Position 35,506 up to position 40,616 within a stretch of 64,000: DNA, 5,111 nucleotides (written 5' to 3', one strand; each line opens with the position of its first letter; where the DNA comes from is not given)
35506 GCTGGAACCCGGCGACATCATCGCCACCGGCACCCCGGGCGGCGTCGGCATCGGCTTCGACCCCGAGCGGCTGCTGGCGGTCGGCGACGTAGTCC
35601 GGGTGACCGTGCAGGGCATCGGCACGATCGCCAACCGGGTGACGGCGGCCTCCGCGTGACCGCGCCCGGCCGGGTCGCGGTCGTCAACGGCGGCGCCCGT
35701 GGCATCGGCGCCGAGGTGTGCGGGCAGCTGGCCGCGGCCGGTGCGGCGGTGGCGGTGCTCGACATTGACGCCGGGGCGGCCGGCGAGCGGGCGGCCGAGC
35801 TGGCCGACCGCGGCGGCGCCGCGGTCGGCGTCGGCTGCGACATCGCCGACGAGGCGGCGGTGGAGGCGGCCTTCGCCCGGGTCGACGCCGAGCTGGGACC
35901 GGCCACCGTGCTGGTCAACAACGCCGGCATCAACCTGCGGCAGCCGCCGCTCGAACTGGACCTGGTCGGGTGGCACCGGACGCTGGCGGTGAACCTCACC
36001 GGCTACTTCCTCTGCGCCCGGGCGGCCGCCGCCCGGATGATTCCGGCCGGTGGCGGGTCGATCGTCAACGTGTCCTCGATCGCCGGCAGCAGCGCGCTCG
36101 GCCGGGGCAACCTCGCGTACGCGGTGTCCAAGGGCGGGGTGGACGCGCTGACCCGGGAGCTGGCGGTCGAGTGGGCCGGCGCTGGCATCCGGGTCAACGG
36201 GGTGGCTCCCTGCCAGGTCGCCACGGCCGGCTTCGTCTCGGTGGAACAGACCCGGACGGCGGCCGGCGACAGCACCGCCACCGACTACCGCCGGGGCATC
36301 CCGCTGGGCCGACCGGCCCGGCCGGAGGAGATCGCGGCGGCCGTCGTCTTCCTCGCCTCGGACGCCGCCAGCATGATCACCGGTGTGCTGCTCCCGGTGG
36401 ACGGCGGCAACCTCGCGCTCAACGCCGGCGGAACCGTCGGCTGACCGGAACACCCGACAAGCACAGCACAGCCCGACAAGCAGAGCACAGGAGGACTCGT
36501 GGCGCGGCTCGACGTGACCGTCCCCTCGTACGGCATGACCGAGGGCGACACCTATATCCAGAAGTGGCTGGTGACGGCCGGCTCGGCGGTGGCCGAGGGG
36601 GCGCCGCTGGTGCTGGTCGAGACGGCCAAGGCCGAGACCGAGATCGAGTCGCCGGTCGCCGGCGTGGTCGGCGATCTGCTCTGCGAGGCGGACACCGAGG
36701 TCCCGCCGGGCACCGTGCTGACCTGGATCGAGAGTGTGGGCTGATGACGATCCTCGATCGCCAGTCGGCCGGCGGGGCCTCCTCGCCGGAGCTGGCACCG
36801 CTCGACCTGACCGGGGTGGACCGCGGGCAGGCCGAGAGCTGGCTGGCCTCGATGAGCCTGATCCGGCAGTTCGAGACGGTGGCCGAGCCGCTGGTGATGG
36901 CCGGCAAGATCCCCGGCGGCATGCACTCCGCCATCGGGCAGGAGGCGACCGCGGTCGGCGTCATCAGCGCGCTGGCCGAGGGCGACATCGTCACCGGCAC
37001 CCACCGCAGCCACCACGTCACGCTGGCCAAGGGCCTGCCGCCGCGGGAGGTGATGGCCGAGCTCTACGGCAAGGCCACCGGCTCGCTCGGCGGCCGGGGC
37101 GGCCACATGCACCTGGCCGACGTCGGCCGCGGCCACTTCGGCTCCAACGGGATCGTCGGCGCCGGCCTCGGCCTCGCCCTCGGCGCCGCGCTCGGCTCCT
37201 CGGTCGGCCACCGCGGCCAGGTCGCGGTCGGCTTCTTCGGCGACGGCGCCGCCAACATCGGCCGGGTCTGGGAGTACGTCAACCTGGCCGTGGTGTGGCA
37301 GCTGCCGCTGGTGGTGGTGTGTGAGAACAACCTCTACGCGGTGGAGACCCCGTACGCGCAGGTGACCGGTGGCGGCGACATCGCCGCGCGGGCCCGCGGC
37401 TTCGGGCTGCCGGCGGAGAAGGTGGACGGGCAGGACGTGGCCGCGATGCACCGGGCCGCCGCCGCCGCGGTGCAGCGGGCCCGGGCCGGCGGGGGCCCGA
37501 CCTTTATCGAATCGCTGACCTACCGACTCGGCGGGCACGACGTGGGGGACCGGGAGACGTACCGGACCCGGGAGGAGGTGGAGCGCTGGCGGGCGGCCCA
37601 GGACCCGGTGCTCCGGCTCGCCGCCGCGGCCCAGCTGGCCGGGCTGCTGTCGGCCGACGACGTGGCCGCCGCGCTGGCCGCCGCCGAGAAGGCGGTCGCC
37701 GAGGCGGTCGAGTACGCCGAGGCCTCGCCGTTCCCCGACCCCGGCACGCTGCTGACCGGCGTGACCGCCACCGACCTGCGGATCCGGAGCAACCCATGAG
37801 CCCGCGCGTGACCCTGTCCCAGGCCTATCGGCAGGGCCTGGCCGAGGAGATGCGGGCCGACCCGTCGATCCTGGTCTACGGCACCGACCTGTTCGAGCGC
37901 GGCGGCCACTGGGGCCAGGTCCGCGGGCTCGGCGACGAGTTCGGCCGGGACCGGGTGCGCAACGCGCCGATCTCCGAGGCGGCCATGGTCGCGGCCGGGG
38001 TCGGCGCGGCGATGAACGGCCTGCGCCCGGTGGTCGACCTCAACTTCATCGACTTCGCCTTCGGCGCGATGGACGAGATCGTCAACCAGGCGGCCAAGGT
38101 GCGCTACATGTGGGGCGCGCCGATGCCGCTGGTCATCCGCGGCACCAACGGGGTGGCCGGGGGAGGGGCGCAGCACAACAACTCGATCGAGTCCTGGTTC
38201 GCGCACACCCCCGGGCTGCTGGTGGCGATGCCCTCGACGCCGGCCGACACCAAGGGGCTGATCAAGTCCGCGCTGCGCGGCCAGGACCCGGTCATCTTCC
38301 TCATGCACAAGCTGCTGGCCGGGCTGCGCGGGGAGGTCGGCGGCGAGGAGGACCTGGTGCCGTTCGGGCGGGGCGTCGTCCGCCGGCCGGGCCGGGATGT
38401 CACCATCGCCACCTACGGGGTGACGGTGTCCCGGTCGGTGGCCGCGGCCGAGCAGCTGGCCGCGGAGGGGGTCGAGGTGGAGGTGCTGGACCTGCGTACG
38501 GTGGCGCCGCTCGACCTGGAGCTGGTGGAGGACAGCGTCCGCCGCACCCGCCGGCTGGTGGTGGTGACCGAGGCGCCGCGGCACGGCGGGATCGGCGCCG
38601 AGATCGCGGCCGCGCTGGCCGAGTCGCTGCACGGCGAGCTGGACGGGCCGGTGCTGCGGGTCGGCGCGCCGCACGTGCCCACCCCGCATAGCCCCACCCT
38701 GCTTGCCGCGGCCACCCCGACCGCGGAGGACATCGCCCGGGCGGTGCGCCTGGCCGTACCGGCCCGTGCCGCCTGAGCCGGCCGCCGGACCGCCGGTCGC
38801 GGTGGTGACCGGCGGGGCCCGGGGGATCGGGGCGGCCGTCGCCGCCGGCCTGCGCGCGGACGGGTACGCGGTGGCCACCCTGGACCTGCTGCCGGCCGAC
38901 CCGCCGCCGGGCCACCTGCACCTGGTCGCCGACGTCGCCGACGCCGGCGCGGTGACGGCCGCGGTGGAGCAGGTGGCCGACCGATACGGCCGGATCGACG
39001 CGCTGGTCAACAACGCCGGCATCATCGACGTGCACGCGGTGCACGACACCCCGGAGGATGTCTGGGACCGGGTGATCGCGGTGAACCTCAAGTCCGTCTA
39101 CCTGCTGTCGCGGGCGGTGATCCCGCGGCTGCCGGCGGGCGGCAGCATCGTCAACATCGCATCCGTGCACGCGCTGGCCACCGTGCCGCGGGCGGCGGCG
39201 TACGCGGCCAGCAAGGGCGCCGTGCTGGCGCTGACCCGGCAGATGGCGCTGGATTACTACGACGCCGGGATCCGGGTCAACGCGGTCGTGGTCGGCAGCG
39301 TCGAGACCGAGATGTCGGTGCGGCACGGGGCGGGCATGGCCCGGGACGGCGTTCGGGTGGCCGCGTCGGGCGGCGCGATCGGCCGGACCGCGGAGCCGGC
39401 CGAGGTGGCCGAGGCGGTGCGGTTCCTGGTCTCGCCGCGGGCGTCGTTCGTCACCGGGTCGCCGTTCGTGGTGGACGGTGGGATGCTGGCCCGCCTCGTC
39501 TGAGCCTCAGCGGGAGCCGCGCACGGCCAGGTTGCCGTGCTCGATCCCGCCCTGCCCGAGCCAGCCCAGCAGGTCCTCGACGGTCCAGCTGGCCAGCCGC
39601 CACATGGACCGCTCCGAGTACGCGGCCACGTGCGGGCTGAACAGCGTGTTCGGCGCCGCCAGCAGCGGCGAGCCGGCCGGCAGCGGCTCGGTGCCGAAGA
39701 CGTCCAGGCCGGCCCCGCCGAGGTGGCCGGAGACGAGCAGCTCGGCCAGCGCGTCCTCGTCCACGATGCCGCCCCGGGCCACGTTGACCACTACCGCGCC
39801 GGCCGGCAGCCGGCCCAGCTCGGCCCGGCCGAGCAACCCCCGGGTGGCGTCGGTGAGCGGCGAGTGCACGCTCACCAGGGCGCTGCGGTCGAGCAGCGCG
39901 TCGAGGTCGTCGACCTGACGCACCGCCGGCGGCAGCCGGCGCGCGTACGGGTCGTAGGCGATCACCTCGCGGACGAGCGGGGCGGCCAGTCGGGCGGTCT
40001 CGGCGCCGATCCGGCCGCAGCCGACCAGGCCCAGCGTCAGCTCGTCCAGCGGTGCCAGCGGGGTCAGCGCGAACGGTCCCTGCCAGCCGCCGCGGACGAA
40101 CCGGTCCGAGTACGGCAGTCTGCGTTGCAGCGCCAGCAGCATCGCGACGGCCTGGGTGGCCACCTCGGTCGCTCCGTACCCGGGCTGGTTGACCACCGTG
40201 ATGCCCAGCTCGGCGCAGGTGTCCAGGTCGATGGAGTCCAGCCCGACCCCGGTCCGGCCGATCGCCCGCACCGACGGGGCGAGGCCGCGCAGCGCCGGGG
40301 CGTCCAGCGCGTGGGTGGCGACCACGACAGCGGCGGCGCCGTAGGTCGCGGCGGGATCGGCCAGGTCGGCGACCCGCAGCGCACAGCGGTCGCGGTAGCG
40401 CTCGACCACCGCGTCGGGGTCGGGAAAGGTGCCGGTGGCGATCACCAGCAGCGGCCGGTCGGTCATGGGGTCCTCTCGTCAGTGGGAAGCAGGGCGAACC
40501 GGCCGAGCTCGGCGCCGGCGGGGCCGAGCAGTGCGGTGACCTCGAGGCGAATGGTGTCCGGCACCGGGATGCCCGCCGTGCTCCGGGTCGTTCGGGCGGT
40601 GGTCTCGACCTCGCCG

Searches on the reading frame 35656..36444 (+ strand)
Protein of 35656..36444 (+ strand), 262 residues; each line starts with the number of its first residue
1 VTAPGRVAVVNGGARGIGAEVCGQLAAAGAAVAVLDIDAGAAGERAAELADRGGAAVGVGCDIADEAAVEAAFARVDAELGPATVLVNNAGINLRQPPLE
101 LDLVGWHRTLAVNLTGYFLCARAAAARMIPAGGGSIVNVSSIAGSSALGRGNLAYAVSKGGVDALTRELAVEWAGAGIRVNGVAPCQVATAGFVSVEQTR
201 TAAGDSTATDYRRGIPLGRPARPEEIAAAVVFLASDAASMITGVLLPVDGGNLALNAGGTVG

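Call 42: search_protein_families(library=pfam, max_evalue=0.0001, proteins=[window:35656-36444:+])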
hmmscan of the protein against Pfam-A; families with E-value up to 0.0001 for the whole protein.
window:35656-36444:+ (262 aa): 3 families
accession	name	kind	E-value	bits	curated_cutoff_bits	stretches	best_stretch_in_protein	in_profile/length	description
PF13561.12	adh_short_C2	-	3.2e-59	200.8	27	1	14-251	3-234/236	Enoyl-(Acyl carrier protein) reductase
PF00106.31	adh_short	-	1e-48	165.8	26.6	1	7-198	2-192/195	short chain dehydrogenase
PF08659.16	KR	-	3e-09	37.5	22.6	1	9-168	4-162/180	KR domain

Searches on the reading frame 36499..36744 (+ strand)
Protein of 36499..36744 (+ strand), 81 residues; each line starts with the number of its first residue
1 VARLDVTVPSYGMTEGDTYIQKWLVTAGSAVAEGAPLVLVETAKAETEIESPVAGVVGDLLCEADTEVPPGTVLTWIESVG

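Call 42: search_protein_families(library=pfam, max_evalue=0.0001, proteins=[window:36499-36744:+])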
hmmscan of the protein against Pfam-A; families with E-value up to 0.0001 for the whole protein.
window:36499-36744:+ (81 aa): 1 family
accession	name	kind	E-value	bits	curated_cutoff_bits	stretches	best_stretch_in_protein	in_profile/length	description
PF00364.28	Biotin_lipoyl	-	8.3e-16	58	22.1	1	5-75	2-71/73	Biotin-requiring enzyme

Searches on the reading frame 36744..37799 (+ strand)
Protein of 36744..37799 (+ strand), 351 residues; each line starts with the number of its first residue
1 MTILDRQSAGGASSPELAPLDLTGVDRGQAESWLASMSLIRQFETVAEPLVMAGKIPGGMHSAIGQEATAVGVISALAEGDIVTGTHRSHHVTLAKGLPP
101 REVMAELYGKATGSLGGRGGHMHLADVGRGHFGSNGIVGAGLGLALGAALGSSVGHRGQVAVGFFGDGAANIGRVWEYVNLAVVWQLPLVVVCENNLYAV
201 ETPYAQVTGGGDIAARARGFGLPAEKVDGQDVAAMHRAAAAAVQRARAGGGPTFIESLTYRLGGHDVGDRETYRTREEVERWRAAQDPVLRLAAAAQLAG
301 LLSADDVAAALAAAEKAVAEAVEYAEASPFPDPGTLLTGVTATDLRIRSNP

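Call 42: search_protein_families(library=pfam, max_evalue=0.0001, proteins=[window:36744-37799:+])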
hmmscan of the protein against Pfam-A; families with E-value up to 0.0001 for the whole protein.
window:36744-37799:+ (351 aa): 1 family
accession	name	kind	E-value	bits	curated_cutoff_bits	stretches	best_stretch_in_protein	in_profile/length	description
PF00676.26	E1_dh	-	8.5e-72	242.1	22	1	36-333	2-299/300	Dehydrogenase E1 component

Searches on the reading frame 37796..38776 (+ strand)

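Call 42: search_protein_families(library=pfam, max_evalue=0.0001, proteins=[window:37796-38776:+])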
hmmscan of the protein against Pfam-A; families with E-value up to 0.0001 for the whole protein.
window:37796-38776:+ (326 aa): 2 families
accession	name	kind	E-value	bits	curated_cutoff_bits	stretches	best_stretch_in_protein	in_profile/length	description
PF02780.25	Transketolase_C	-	1.4e-38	132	25.9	1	191-313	1-124/124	Transketolase, C-terminal domain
PF02779.29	Transket_pyr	-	1.9e-34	119.2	27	1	5-174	3-171/174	Transketolase, pyrimidine binding domain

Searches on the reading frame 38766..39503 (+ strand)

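Call 42: search_protein_families(library=pfam, max_evalue=0.0001, proteins=[window:38766-39503:+])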
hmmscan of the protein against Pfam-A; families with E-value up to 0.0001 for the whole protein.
window:38766-39503:+ (245 aa): 4 families
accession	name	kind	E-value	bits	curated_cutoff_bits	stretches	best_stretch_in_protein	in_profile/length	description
PF13561.12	adh_short_C2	-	1.5e-54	185.6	27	1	18-240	3-235/236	Enoyl-(Acyl carrier protein) reductase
PF00106.31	adh_short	-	6.1e-46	156.8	26.6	1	11-186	2-189/195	short chain dehydrogenase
PF01370.27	Epimerase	-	1.7e-07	31.4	20.9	1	13-168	2-165/240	NAD dependent epimerase/dehydratase family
PF08659.16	KR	-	7.2e-07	29.7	22.6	1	54-159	59-162/180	KR domain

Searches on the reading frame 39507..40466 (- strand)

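Call 42: search_protein_families(library=pfam, max_evalue=0.0001, proteins=[window:39507-40466:-])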
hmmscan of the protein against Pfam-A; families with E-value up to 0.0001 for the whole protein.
window:39507-40466:- (319 aa): 2 families
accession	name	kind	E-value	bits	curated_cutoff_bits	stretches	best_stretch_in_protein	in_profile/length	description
PF02826.25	2-Hacid_dh_C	-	6.5e-48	162.9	25.1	1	107-281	1-178/178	D-isomer specific 2-hydroxyacid dehydrogenase, NAD binding domain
PF00389.36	2-Hacid_dh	-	8.4e-15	55.1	24.6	1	39-304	37-125/134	D-isomer specific 2-hydroxyacid dehydrogenase, catalytic domain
